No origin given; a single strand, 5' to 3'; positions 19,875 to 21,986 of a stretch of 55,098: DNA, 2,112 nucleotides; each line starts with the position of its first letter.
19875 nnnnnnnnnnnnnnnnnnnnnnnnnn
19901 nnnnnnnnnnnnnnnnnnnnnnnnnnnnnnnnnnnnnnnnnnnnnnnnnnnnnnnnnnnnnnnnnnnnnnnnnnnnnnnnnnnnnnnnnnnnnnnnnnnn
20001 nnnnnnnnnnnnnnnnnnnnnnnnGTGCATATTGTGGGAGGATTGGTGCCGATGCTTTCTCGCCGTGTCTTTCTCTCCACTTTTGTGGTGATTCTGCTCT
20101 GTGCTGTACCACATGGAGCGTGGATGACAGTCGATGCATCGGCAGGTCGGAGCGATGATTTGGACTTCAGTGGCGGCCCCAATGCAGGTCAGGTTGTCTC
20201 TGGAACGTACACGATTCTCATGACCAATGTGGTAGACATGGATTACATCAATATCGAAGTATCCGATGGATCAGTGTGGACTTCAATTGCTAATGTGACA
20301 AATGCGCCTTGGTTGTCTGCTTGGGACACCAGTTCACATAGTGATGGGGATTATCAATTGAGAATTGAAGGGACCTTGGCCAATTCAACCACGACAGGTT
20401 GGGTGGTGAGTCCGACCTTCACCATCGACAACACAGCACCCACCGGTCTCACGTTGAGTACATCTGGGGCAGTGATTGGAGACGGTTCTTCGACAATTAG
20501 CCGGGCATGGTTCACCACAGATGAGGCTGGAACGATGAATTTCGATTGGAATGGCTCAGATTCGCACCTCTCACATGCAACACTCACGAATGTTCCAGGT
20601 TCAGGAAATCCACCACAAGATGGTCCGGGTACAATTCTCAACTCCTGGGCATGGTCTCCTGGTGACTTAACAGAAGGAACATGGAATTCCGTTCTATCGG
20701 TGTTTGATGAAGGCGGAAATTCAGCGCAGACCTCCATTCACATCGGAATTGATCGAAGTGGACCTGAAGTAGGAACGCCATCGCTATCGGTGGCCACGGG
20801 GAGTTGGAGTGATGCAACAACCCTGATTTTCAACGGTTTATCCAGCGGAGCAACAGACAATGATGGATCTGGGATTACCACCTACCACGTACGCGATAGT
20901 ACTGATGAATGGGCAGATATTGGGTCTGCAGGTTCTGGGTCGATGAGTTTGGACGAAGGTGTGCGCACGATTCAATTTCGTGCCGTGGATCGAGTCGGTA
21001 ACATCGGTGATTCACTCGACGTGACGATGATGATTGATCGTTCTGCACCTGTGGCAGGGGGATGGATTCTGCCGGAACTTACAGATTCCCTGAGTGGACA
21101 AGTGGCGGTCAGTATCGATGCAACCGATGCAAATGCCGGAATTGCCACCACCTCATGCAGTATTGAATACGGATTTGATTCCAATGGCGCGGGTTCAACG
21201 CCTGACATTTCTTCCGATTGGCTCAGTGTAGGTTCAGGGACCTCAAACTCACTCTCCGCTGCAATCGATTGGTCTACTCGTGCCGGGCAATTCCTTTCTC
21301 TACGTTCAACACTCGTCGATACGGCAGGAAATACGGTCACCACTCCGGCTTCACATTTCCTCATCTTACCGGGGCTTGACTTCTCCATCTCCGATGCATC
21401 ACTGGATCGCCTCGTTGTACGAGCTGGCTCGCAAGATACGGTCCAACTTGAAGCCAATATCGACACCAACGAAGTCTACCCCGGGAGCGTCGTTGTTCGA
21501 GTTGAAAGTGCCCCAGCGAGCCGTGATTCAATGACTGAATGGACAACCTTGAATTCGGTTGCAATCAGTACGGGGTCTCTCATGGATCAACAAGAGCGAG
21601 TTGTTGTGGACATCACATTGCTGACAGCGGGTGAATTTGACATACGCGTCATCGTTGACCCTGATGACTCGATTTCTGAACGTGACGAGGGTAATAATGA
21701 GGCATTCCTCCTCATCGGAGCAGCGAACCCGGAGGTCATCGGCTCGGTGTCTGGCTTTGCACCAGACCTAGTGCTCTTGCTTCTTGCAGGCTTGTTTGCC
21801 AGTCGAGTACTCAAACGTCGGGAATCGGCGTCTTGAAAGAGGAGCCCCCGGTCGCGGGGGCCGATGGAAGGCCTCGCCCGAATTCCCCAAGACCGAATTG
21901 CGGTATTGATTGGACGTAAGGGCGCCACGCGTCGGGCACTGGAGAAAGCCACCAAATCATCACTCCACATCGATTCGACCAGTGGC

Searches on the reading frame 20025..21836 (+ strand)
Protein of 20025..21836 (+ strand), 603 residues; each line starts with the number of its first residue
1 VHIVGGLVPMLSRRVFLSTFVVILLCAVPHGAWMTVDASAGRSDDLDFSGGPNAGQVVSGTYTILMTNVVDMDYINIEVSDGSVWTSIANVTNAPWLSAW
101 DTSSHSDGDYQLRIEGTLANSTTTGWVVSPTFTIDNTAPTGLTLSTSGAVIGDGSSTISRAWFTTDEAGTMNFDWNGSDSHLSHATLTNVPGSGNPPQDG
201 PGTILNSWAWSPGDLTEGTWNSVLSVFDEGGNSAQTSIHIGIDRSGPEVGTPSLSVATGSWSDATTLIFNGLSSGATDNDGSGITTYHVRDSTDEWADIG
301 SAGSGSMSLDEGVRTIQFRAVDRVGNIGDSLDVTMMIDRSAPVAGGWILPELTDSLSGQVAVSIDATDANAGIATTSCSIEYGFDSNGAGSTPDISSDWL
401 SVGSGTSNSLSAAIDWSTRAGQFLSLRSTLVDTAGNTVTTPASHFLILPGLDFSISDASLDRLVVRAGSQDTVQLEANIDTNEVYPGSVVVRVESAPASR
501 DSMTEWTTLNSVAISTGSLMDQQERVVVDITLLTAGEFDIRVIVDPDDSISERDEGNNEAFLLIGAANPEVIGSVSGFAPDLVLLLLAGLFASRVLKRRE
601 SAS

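Call 78: search_protein_families(library=pfam, proteins=[window:20025-21836:+], max_evalue=0.001)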
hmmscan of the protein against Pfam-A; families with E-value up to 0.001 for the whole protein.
window:20025-21836:+ (603 aa): 3 families
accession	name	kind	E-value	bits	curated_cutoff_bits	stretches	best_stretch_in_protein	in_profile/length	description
PF07705.17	CARDB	-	5.4e-05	23.8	22.7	1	522-559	61-98/101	CARDB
PF19077.6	Big_13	-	6e-05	23.9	27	0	207-243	63-101/102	Bacterial Ig-like domain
PF13750.12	Big_3_3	-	7.3e-05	22.9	27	0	96-154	3-59/157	Bacterial Ig-like domain (group 3)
